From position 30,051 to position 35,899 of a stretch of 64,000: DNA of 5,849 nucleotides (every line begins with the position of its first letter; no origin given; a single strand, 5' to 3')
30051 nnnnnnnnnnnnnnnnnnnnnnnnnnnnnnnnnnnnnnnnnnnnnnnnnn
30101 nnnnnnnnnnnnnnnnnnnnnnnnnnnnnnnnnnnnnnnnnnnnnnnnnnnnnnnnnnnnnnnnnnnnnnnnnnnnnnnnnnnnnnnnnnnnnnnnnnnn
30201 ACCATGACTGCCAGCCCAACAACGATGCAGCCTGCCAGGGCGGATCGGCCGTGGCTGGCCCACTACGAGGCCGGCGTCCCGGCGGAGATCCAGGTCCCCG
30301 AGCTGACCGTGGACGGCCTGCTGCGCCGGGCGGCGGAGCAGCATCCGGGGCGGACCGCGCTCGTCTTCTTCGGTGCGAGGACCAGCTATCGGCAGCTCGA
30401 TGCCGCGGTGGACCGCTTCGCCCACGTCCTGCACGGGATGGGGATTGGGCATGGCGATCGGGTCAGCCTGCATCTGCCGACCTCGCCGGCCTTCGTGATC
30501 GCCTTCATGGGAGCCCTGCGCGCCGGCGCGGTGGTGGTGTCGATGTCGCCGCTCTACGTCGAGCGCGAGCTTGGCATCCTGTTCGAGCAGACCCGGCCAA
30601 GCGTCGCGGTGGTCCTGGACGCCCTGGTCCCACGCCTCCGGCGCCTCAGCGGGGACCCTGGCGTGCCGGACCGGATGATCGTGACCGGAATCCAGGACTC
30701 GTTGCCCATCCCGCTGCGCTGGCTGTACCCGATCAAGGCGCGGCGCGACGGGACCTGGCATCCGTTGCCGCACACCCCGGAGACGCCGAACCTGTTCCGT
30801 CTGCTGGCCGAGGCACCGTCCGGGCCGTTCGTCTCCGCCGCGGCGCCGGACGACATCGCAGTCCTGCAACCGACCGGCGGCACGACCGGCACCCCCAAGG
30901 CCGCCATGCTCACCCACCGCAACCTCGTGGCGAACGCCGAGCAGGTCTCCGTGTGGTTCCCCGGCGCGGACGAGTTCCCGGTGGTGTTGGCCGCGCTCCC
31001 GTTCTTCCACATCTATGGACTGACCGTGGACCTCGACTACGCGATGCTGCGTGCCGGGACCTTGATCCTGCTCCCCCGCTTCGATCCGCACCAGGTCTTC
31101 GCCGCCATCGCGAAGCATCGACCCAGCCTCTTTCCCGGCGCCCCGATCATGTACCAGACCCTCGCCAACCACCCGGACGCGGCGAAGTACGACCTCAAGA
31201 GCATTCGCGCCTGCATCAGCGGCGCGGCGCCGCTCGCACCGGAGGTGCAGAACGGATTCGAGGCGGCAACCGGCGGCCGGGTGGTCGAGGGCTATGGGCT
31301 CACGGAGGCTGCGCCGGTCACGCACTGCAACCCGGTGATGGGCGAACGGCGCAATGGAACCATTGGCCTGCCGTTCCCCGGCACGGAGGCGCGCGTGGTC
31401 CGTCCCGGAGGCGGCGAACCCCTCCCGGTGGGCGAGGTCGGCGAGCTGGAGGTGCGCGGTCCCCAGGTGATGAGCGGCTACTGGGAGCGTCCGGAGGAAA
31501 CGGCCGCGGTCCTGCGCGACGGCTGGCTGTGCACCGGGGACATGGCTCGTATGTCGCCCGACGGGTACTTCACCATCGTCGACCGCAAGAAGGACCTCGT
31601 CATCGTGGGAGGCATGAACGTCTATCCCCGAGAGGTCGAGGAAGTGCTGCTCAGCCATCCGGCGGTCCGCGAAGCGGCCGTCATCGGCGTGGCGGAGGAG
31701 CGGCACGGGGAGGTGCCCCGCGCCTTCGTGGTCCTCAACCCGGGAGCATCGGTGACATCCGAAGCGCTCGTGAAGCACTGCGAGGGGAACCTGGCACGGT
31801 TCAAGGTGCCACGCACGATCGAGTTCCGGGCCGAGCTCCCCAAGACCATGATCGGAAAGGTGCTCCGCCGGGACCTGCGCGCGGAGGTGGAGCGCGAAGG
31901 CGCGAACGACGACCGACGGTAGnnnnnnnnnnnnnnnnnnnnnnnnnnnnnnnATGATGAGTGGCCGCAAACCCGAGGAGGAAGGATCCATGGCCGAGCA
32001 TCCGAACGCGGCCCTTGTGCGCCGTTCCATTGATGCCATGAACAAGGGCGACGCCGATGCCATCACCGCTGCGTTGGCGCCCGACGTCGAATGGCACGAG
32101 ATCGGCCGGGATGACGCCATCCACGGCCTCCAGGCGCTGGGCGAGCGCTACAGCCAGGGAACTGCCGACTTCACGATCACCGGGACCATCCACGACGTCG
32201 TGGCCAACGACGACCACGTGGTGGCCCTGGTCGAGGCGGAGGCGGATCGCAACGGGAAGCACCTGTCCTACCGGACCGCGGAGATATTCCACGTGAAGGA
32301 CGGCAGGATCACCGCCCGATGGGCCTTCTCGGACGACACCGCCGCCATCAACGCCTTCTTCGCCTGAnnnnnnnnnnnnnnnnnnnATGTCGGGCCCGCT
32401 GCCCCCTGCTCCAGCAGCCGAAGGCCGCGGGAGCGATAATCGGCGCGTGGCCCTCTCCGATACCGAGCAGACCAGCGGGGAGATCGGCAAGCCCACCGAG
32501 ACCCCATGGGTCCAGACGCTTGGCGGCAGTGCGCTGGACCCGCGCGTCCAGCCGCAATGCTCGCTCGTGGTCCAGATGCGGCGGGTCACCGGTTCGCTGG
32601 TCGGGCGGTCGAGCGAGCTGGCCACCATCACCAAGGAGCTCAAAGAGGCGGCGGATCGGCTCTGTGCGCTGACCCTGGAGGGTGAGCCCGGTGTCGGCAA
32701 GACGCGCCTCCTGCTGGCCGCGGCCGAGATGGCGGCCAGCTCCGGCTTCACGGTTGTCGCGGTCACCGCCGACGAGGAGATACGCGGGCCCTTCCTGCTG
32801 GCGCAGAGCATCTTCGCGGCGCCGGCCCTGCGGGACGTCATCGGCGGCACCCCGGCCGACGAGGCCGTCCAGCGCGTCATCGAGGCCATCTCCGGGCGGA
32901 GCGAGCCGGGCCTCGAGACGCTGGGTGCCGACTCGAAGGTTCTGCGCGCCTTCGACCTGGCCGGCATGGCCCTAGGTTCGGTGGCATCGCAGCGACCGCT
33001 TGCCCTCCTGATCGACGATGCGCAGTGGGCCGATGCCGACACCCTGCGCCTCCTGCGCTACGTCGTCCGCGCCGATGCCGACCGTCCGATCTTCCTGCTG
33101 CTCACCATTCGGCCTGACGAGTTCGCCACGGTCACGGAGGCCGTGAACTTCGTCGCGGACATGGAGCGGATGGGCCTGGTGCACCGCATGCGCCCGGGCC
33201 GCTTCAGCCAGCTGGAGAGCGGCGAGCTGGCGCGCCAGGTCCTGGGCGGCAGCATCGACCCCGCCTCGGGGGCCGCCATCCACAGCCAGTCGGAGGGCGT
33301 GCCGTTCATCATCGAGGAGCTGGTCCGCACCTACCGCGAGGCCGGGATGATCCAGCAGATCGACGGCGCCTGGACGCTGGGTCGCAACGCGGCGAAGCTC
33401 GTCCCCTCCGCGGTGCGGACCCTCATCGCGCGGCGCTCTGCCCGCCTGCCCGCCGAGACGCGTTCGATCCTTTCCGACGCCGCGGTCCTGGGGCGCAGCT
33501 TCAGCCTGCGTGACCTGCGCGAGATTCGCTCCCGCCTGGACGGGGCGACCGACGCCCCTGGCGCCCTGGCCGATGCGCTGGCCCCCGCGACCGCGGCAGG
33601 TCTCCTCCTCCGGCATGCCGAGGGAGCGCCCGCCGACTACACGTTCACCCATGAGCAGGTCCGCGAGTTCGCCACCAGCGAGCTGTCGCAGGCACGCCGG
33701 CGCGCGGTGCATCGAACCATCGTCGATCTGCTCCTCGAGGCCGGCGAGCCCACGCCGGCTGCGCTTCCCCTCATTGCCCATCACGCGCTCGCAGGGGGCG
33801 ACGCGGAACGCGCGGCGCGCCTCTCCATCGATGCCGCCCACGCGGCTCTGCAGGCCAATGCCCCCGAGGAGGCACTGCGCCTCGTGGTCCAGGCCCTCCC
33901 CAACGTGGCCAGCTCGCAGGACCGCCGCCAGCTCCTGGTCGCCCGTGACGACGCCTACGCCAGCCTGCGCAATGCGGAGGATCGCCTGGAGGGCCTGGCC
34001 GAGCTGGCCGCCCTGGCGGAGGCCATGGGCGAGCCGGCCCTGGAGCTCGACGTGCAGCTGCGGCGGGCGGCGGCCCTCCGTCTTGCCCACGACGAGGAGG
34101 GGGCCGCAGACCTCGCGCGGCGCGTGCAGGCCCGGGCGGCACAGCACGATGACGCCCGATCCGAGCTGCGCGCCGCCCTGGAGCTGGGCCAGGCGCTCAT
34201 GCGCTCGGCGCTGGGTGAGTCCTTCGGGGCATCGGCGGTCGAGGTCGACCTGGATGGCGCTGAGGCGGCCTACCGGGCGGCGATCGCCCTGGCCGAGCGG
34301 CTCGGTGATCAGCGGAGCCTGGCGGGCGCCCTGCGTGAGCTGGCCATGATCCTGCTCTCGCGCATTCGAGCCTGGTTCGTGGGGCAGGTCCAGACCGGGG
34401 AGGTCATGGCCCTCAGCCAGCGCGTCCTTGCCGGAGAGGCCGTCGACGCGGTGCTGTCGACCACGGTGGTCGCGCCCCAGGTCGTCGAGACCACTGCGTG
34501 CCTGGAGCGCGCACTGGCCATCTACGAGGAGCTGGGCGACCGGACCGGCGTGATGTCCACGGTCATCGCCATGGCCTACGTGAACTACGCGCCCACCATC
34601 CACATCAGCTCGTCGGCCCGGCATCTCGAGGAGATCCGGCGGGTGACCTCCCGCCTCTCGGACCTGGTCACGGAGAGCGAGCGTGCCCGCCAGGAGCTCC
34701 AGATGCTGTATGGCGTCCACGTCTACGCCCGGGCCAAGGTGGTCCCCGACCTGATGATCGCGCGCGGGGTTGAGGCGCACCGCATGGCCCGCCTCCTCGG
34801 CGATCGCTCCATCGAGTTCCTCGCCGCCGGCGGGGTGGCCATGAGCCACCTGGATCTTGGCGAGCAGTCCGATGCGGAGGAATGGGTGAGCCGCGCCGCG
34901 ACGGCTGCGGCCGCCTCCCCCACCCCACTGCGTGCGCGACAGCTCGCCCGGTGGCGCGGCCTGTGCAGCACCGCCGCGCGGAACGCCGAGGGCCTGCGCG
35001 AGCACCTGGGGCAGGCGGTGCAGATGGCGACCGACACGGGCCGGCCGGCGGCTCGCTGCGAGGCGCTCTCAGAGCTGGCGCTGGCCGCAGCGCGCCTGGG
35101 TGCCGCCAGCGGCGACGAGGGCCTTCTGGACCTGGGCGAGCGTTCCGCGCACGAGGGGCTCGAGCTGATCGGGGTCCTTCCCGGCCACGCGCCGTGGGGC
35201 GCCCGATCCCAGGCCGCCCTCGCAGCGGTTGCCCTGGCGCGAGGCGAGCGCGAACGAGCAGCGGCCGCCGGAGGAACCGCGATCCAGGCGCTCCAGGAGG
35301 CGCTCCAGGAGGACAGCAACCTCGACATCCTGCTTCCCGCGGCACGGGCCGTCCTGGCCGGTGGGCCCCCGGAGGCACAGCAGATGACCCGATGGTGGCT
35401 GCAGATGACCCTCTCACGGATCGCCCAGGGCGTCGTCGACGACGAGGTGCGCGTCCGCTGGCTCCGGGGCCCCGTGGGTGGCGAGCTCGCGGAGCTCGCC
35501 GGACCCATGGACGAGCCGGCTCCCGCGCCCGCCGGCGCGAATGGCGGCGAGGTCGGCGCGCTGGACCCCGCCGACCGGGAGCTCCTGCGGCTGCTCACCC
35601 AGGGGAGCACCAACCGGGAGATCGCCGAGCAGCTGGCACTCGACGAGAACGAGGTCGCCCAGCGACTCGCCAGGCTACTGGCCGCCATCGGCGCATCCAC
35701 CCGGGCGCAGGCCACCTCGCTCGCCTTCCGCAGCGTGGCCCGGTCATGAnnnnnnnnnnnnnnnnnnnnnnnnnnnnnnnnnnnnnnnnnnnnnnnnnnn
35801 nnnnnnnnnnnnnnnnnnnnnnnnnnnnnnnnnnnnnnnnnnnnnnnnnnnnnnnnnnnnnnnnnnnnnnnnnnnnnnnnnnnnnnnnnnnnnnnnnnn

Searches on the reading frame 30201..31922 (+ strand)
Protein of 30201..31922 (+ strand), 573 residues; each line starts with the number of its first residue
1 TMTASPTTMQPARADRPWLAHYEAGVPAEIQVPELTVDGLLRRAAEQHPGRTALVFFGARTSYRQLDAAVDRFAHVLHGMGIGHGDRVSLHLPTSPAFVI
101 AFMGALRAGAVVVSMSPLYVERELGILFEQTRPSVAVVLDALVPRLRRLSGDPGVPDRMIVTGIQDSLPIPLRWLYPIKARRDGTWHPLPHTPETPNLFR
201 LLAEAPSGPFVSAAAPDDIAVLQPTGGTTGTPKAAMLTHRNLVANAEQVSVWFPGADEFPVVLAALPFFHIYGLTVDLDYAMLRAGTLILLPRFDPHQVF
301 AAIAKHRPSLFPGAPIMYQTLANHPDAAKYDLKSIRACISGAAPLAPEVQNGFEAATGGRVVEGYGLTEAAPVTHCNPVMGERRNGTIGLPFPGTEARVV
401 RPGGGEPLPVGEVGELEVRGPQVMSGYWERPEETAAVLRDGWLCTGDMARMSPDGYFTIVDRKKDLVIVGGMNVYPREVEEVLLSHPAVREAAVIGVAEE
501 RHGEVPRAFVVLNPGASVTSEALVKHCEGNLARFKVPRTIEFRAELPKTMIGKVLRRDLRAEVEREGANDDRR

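Call 39: search_protein_families(library=pfam, proteins=[window:30201-31922:+], max_evalue=0.0001)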
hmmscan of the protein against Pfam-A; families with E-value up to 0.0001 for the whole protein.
window:30201-31922:+ (573 aa): 2 families
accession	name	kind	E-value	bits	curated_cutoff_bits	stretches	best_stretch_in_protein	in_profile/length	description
PF00501.34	AMP-binding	-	8.9e-97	324.7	29.9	1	41-428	1-384/384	AMP-binding enzyme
PF13193.12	AMP-binding_C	-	1.8e-22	80.5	24.5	1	478-553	1-76/76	AMP-binding enzyme C-terminal domain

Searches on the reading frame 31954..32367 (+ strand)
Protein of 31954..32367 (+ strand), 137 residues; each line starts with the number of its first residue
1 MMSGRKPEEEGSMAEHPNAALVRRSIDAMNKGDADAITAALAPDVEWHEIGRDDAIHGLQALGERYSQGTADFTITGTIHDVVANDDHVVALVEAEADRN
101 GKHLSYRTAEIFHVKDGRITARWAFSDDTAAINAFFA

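Call 12: search_protein_families(library=pfam, proteins=[window:31954-32367:+], max_evalue=0.001)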
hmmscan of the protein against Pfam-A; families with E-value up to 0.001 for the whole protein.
window:31954-32367:+ (137 aa): 4 families
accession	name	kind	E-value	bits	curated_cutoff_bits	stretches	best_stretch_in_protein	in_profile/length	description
PF12680.13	SnoaL_2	-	5.6e-18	65.9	27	1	22-121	1-101/102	SnoaL-like domain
PF07366.18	SnoaL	-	1e-11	45.2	28.4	1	21-131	3-122/126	SnoaL-like polyketide cyclase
PF14534.12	DUF4440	-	2.2e-06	28.5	25.2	1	20-117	3-103/107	Domain of unknown function (DUF4440)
PF07858.18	LEH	-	0.00062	20.5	24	1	18-121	3-106/122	Limonene-1,2-epoxide hydrolase catalytic domain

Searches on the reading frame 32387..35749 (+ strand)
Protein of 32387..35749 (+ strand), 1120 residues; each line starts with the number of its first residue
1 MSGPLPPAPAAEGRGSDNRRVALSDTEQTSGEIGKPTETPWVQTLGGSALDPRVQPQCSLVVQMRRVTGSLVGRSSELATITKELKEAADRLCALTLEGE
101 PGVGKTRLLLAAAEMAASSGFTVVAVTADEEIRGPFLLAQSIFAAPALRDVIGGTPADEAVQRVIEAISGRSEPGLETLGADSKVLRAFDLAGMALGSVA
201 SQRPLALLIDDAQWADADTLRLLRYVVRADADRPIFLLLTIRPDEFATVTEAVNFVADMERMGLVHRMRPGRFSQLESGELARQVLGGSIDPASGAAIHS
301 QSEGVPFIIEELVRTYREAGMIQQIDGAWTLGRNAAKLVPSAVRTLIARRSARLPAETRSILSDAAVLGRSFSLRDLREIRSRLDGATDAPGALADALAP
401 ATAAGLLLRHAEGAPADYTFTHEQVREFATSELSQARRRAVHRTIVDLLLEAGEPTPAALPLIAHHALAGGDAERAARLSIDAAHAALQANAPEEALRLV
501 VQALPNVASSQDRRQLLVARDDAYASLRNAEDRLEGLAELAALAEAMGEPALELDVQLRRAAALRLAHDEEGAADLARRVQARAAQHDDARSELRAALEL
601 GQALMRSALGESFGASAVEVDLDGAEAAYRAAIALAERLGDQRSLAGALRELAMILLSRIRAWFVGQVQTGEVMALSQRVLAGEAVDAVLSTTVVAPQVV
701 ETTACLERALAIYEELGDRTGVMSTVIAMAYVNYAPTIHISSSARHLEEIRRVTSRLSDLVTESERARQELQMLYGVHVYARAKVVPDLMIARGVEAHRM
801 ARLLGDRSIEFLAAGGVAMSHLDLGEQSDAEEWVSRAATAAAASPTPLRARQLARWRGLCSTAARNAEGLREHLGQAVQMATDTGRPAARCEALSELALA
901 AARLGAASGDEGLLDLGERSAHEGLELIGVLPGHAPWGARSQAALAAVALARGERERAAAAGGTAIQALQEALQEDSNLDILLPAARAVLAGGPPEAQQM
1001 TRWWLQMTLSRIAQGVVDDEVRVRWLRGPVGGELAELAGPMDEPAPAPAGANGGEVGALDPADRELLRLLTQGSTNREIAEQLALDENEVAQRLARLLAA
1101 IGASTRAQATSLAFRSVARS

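Call 4: search_protein_families(library=pfam, proteins=[window:32387-35749:+], max_evalue=0.1)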
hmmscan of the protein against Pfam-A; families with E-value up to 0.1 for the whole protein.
window:32387-35749:+ (1120 aa): 10 families
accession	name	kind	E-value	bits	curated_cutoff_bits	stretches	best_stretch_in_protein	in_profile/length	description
PF13191.12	AAA_16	-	4.6e-16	60.2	32.6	1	71-237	2-166/167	AAA ATPase domain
PF00196.25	GerE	-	1.7e-05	24.8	23.5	1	1064-1113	8-57/57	Bacterial regulatory proteins, luxR family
PF13401.12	AAA_22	-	1.9e-05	25.4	27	1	95-245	8-125/130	AAA domain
PF08281.18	Sigma70_r4_2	-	0.00017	21.6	25.7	1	1058-1100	10-53/54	Sigma-70, region 4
PF13404.12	HTH_AsnC-type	-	0.00019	21.6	27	1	1059-1097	1-41/42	AsnC-type helix-turn-helix domain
PF13412.12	HTH_24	-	0.00068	19.6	21.9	1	1059-1098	1-42/48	Winged helix-turn-helix DNA-binding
PF10236.15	DAP3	-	0.0051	16.5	23.1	1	84-128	13-59/311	Mitochondrial ribosomal death-associated protein 3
PF07728.20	AAA_5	-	0.075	13.5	22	0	95-129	2-36/139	AAA domain (dynein-related subfamily)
PF20720.3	nSTAND3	-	0.082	13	27.2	0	86-130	11-55/155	Novel STAND NTPase 3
PF22451.2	NirdL-like_HTH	-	0.092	12.8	27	0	1077-1098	20-41/47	Siroheme decarboxylase NirDL-like HTH domain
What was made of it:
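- On Mclx (mycobacterial cyclase/ATPase/LuxR) proteins: AAA_16 E 4.6e-16 and GerE E 1.7e-5 (call 4).
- Checked: That ORF carries AAA_16 (E 4.6e-16) and a GerE/LuxR HTH (E 1.7e-5) (call 4).
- The STAND protein ends in a LuxR DNA-binding domain (call 4).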

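Call 5: search_protein_families(library=ncbifam, proteins=[window:32387-35749:+], max_evalue=0.1)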
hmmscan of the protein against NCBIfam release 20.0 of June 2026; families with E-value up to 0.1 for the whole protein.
window:32387-35749:+ (1120 aa): 9 families
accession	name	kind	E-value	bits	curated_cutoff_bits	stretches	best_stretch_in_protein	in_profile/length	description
TIGR03903.1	TOMM_kin_cyc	equivalog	7.4e-27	93.6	705.75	1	188-503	619-917/1267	TOMM system kinase/cyclase fusion protein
TIGR02937.1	sigma70-ECF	superfamily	0.00021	21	42.9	1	1058-1100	117-160/165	sigma-70 family RNA polymerase sigma factor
NF007505.1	PRK10100.1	equivalog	0.00074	19.2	250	1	1059-1113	145-199/204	biofilm master transcriptional regulator CsgD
NF047785.1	respo_reg_MadR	equivalog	0.00095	18.6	300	1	1062-1113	152-203/209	MadR family response regulator transcription factor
NF047945.1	FimSynRegFimY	equivalog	0.0062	16.4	300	1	1059-1113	175-229/238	fimbria biosynthesis regulator FimY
NF011896.0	PRK15369.1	equivalog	0.028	14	242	1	1058-1090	149-181/211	two component system response regulator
TIGR03020.2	EpsA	equivalog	0.04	13.5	170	1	1056-1112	188-244/247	XrtB/PEP-CTERM-associated transcriptional regulator EpsA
NF010248.0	PRK13695.1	equivalog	0.048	13.4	156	1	96-130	7-41/180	NTPase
NF007935.0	PRK10651.1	equivalog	0.054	12.7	250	0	1055-1110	152-207/216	two-component system response regulator NarL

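Call 46: search_protein_families(library=padloc, proteins=[window:32387-35746:+], max_evalue=0.01)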
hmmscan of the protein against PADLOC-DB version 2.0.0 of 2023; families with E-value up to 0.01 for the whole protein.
window:32387-35746:+ (1120 aa): 2 families
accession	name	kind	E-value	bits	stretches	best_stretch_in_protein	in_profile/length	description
PDLC01851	CARF3--CARF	-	0.00024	18.6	1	1059-1098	210-249/279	-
PDLC04140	mad8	-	0.0054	14.3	0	96-504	31-220/314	mads_8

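Call 63: find_homologous_proteins(query=window:32387-35746:+, max_evalue=1e-20)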
Query window:32387-35746:+ (1120 aa): 1138 proteins with E <= 1e-20 among 8000 candidates; the best 120 are listed.
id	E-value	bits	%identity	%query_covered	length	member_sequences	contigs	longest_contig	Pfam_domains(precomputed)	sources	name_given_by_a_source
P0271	0.0e+0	2332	100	100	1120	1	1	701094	PF00196.26,PF13401.13,PF13191.13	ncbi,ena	-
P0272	0.0e+0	1952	86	98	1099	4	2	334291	PF00196.26,PF13401.13,PF13191.13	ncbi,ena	-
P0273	0.0e+0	1938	84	99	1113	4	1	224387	PF13401.13,PF13191.13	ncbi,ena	-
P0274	0.0e+0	1732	77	98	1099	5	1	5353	PF13412.13,PF13404.13,PF13191.13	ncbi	-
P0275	0.0e+0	1717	76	99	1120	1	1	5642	PF13191.13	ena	-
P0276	0.0e+0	1700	76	97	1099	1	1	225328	PF13401.13,PF13191.13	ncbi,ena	-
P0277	0.0e+0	1694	76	97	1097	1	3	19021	PF13401.13,PF13191.13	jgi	jgi:DNA-binding NarL/FixJ family response regulator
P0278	0.0e+0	1642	73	97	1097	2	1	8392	PF13191.13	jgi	jgi:DNA-binding NarL/FixJ family response regulator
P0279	0.0e+0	1633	74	97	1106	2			PF13404.13,PF13191.13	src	-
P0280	0.0e+0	1632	72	98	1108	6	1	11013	PF00196.26,PF13401.13,PF13191.13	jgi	jgi:DNA-binding NarL/FixJ family response regulator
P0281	0.0e+0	1610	73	97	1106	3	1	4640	PF13404.13,PF13191.13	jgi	-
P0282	0.0e+0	1610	72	97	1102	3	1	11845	PF13191.13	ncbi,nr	ncbi:MAG: hypothetical protein E6J39_02425 [Chloroflexi bacterium]|nr:MAG: hypothetical protein E6J3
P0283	0.0e+0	1603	72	97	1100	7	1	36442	PF13191.13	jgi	jgi:DNA-binding NarL/FixJ family response regulator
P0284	0.0e+0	1603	71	97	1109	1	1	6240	PF13191.13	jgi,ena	-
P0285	0.0e+0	1599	71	98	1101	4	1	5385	PF00196.26,PF13191.13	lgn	-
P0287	0.0e+0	1594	71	98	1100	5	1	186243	PF13191.13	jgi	jgi:DNA-binding NarL/FixJ family response regulator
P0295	0.0e+0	1476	66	97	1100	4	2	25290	PF13191.13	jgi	jgi:AAA ATPase domain/Bacterial regulatory proteins, luxR family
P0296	0.0e+0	1461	66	97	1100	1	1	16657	PF00196.26,PF13191.13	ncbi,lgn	ncbi:MAG: AAA family ATPase [Chloroflexota bacterium]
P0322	0.0e+0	1384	63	97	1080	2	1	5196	PF00196.26,PF13191.13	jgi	jgi:DNA-binding NarL/FixJ family response regulator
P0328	0.0e+0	1382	63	97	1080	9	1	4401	PF00196.26,PF13191.13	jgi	jgi:tetratricopeptide (TPR) repeat protein/DNA-binding CsgD family transcriptional regulator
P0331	0.0e+0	1379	63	96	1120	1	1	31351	PF00196.26,PF13191.13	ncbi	-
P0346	0.0e+0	1373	63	96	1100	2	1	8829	PF00196.26,PF13401.13,PF13191.13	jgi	-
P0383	0.0e+0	1360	63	97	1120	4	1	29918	PF00196.26,PF13191.13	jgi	-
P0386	0.0e+0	1359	63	97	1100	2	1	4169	PF13191.13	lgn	-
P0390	0.0e+0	1358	62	96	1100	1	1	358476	PF00196.26,PF13191.13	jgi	jgi:AAA ATPase domain/Bacterial regulatory proteins, luxR family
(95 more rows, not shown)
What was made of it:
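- Checked: Some homologues do carry TPR_12 (call 63).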

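Call 65: find_encoding_contigs(protein=P0271, flank=4000, max_places=2)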
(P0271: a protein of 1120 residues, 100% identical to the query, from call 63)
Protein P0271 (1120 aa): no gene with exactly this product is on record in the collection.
